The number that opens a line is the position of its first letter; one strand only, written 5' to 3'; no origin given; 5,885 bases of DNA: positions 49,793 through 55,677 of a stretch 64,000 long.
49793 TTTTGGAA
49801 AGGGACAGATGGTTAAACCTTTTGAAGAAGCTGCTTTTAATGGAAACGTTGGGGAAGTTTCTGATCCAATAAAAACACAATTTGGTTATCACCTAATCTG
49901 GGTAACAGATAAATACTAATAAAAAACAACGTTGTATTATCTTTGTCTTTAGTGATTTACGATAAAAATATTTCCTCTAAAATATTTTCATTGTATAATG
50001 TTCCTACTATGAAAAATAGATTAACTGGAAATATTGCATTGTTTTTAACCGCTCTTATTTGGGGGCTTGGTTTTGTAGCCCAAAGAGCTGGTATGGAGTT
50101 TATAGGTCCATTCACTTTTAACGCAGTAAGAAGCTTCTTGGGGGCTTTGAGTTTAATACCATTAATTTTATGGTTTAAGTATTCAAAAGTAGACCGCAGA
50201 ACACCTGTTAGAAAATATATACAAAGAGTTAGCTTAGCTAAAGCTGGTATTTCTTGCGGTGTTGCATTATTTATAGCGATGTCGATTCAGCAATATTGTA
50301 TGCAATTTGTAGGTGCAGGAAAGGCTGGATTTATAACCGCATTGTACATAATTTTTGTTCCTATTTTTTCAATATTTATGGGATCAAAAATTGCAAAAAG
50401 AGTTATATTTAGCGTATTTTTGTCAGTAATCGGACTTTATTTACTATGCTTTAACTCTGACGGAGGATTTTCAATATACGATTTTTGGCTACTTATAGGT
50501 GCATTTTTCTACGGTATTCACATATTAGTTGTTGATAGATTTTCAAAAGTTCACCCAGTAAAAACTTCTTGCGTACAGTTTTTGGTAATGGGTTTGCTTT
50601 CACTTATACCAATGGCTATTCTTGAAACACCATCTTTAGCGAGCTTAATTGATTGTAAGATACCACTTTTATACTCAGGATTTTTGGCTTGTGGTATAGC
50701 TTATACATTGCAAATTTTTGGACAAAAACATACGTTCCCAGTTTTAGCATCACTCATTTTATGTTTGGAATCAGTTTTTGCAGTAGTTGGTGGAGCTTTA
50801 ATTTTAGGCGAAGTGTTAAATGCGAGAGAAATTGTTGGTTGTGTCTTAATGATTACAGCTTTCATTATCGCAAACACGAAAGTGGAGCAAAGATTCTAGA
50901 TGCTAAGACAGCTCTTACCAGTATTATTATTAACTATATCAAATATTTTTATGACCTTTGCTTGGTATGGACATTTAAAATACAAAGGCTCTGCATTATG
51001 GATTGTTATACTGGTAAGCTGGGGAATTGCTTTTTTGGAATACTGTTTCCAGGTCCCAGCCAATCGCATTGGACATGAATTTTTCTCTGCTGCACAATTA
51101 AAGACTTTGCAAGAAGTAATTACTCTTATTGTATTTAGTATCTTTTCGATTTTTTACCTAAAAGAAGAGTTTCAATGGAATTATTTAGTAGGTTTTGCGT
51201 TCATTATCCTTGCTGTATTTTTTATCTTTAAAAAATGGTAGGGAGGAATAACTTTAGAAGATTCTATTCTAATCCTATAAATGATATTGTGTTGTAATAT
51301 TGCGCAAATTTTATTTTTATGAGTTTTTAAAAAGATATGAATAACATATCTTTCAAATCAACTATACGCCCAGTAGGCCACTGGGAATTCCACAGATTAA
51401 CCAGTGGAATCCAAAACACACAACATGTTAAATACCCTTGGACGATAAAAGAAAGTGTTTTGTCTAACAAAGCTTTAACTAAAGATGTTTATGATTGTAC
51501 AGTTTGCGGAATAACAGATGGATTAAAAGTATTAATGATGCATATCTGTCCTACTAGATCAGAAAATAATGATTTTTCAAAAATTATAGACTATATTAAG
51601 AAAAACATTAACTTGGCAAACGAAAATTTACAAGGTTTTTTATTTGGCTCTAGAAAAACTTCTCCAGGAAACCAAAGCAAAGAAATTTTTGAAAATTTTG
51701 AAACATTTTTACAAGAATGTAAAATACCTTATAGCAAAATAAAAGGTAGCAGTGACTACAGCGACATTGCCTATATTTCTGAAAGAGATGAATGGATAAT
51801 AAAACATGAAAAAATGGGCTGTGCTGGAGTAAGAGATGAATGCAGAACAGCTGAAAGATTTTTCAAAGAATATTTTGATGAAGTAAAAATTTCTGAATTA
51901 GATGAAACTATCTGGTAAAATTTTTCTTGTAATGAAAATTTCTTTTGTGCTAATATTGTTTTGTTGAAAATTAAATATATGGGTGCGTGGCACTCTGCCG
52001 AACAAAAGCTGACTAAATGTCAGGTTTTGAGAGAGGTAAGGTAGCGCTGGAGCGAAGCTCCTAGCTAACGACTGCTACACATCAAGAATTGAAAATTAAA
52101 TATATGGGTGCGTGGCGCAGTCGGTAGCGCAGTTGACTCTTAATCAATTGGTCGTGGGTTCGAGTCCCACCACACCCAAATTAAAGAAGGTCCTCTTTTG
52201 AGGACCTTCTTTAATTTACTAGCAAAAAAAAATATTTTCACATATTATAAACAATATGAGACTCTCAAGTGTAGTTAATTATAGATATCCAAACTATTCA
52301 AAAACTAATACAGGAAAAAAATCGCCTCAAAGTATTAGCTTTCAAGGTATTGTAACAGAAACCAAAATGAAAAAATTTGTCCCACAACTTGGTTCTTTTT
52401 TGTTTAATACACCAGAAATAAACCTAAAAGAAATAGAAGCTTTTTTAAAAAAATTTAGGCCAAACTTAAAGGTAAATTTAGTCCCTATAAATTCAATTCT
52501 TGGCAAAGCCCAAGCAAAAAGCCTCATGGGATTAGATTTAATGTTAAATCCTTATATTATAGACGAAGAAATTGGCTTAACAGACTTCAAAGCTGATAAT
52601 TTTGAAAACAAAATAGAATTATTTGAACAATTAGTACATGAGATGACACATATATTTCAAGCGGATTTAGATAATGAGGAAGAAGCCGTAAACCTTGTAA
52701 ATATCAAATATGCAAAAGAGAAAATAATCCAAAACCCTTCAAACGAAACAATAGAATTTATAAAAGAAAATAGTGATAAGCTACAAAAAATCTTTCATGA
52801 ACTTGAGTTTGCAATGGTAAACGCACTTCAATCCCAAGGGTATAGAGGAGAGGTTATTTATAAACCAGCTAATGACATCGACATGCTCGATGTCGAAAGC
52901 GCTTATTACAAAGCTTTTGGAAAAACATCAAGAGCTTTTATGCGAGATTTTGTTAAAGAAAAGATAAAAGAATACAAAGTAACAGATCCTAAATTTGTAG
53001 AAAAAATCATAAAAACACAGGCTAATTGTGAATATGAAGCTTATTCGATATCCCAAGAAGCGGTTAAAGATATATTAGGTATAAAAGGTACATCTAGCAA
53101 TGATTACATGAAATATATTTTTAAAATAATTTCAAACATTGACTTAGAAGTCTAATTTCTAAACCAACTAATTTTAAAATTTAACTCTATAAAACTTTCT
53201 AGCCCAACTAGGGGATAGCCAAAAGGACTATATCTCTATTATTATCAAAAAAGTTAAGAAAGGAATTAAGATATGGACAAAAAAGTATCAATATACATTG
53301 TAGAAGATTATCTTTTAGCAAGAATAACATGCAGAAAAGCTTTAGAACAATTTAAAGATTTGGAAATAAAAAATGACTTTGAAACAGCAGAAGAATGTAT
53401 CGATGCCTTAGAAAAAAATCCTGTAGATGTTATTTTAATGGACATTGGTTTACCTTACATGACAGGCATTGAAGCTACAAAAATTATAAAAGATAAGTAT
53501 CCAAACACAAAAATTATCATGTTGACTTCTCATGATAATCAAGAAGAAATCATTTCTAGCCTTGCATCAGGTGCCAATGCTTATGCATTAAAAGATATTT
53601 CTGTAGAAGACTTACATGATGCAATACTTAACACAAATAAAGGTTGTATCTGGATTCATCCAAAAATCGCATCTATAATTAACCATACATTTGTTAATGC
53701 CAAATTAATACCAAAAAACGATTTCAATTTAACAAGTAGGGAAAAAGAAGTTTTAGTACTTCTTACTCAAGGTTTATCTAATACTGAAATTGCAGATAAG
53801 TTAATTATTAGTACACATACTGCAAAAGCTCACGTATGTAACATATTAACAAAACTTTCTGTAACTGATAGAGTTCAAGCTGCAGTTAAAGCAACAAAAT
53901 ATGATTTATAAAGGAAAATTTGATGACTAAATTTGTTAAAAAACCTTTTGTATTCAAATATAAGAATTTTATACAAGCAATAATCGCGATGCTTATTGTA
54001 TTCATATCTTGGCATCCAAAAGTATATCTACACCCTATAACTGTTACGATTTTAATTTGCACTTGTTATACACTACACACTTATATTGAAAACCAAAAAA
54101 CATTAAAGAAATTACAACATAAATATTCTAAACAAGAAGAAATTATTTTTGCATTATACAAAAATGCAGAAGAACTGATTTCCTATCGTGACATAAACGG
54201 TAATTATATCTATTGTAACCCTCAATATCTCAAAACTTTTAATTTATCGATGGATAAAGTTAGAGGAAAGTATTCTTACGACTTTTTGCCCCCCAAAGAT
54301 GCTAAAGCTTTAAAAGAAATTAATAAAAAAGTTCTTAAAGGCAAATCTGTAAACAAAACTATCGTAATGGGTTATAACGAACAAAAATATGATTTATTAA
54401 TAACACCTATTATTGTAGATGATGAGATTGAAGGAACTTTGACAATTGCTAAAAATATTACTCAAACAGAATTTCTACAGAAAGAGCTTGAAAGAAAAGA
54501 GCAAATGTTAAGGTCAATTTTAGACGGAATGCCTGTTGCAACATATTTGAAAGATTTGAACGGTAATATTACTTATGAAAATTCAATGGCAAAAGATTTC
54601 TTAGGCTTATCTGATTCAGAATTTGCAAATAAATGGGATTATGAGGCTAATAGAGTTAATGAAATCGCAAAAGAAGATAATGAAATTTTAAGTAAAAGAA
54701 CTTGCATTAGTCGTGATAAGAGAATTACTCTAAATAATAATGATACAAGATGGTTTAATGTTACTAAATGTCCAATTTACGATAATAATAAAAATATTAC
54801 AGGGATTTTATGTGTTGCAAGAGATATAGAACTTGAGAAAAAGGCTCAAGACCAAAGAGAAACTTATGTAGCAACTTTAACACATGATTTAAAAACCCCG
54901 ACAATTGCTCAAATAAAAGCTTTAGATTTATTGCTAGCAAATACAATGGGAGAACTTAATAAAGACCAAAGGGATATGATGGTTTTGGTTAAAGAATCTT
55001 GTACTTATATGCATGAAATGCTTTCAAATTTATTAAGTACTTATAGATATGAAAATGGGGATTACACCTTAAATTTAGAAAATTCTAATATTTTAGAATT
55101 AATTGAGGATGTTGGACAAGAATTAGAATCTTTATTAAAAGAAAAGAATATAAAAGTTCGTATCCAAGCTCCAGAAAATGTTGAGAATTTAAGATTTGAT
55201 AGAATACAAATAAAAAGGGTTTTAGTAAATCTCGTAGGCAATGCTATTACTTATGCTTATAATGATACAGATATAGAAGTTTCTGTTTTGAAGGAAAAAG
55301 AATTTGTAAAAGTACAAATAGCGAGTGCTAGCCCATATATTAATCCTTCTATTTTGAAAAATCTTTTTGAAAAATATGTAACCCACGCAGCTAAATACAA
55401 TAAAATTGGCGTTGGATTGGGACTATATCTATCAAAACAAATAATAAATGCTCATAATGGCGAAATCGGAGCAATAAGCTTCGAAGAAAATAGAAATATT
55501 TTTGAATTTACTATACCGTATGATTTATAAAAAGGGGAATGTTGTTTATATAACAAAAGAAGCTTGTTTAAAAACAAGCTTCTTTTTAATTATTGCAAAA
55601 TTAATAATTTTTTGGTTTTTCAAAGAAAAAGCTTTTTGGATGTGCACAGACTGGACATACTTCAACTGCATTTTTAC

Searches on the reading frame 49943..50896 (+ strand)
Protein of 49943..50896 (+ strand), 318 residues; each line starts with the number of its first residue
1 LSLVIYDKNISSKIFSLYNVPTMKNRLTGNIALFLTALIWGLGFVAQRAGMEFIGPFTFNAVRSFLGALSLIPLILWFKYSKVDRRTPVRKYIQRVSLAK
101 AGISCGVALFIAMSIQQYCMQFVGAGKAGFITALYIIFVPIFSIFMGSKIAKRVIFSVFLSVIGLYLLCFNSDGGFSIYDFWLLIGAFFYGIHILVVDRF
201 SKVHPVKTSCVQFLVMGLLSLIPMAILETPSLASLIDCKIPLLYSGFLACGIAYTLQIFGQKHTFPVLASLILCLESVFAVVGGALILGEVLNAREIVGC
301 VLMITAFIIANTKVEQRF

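Call 35: search_protein_families(library=pfam, proteins=[window:49943-50896:+], max_evalue=0.01)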
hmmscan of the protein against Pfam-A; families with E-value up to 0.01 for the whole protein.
window:49943-50896:+ (318 aa): 1 family
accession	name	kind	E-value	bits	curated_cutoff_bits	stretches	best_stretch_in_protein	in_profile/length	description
PF00892.27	EamA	-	6e-35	120.9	28.2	2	28-168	2-133/135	EamA-like transporter family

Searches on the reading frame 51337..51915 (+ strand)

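Call 3: search_protein_families(library=pfam, proteins=[window:51337-51915:+], max_evalue=1)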
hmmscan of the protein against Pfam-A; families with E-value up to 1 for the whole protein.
window:51337-51915:+ (193 aa): 2 families
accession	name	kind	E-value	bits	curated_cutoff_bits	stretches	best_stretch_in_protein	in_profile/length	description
PF04110.19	APG12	-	0.038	14.9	22.8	1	75-123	23-72/87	Ubiquitin-like autophagy protein Apg12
PF00851.24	Peptidase_C6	-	0.26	10.6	25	0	80-140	198-260/440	Helper component proteinase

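Call 4: search_protein_families(library=ncbifam, proteins=[window:51337-51915:+], max_evalue=1)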
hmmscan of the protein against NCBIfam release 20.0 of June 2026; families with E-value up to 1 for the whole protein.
window:51337-51915:+ (193 aa): 0 families

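Call 5: search_protein_families(library=padloc, proteins=[window:51337-51915:+], max_evalue=1)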
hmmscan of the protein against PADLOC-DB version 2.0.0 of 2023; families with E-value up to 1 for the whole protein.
window:51337-51915:+ (193 aa): 0 families

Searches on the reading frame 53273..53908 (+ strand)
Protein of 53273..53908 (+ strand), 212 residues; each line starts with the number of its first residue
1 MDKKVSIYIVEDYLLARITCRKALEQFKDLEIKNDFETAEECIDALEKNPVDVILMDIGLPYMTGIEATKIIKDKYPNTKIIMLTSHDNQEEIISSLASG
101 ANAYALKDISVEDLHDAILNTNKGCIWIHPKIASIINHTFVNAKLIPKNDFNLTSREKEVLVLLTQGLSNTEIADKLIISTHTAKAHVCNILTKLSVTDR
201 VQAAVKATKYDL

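Call 35: search_protein_families(library=pfam, proteins=[window:53273-53908:+], max_evalue=0.01)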
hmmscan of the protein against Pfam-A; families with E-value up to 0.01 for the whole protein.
window:53273-53908:+ (212 aa): 4 families
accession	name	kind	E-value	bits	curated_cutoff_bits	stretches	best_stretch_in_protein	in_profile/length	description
PF00072.30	Response_reg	-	1e-22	80.8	30.2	1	7-118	1-110/111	Response regulator receiver domain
PF00196.25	GerE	-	4.5e-18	65.1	23.5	1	152-207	2-57/57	Bacterial regulatory proteins, luxR family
PF08281.18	Sigma70_r4_2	-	0.00031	20.8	25.7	1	153-195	11-54/54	Sigma-70, region 4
PF20274.4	cREC_REC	-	0.0034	18.5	27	1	36-88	18-76/88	Cyclic-phosphate processing Receiver domain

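Call 83: search_protein_families(library=padloc, proteins=[window:53273-53908:+], max_evalue=0.1)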
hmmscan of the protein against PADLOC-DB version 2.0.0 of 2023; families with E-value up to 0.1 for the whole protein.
window:53273-53908:+ (212 aa): 4 families
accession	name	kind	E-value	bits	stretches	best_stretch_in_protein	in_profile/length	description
PDLC01851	CARF3--CARF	-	2.9e-07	28.2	1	152-196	209-253/279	-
PDLC01855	CARF3--CARF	-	5.1e-06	24.4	1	153-196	218-261/288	-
PDLC01268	CasR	-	0.0026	15.7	1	141-198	113-168/179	"CAS-I,CAS-II,CAS-III,CAS-IV,CAS-V,CAS-VI; associated_signaling"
PDLC04725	PDC-M60B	-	0.0044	14.9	1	4-63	3-62/158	-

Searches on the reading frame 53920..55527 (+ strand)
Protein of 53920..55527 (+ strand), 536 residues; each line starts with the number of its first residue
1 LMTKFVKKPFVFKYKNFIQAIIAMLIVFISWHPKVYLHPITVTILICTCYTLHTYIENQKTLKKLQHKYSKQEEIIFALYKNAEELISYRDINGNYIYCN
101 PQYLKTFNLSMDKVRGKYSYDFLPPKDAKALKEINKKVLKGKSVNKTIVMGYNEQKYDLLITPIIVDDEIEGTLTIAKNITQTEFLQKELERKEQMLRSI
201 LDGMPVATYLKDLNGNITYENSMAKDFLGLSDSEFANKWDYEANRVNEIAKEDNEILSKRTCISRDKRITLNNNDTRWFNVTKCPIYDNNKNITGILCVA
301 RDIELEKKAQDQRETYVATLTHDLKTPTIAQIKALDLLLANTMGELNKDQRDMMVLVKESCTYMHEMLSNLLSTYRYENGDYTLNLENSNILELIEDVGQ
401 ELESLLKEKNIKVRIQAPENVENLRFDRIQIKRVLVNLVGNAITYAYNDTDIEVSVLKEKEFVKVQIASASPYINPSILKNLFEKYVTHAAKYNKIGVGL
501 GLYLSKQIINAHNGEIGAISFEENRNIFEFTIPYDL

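Call 35: search_protein_families(library=pfam, proteins=[window:53920-55527:+], max_evalue=0.01)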
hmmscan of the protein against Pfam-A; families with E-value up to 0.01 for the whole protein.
window:53920-55527:+ (536 aa): 8 families
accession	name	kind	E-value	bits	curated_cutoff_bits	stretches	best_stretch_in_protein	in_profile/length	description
PF00989.32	PAS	-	7.1e-19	68.3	22.6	2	196-303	2-113/113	PAS fold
PF08448.16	PAS_4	-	3.2e-17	63.2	23.1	2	201-304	1-106/110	PAS fold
PF02518.31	HATPase_c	-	1e-16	61.8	26.4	1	427-534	2-109/111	Histidine kinase-, DNA gyrase B-, and HSP90-like ATPase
PF13426.13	PAS_9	-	1.4e-13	51.4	27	2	206-303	2-101/103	PAS domain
PF13596.12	PAS_10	-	8.3e-08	33.3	22.1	0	198-303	2-105/106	PAS domain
PF13188.13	PAS_8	-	1.1e-06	28.7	21.8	1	196-236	2-44/65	PAS domain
PF08447.18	PAS_3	-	2.3e-05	25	25.6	0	247-299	36-88/89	PAS fold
PF00512.31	HisKA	-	0.00032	21.1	26.9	1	313-380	2-66/66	His Kinase A (phospho-acceptor) domain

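Call 83: search_protein_families(library=padloc, proteins=[window:53920-55527:+], max_evalue=0.1)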
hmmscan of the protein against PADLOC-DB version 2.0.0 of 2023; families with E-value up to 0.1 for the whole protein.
window:53920-55527:+ (536 aa): 2 families
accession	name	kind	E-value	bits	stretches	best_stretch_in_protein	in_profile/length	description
PDLC04647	PDC-M43B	-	4.3e-12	43.7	1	407-521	206-320/347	-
PDLC04650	PDC-M43B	-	6.4e-09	33.5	1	408-524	206-324/344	-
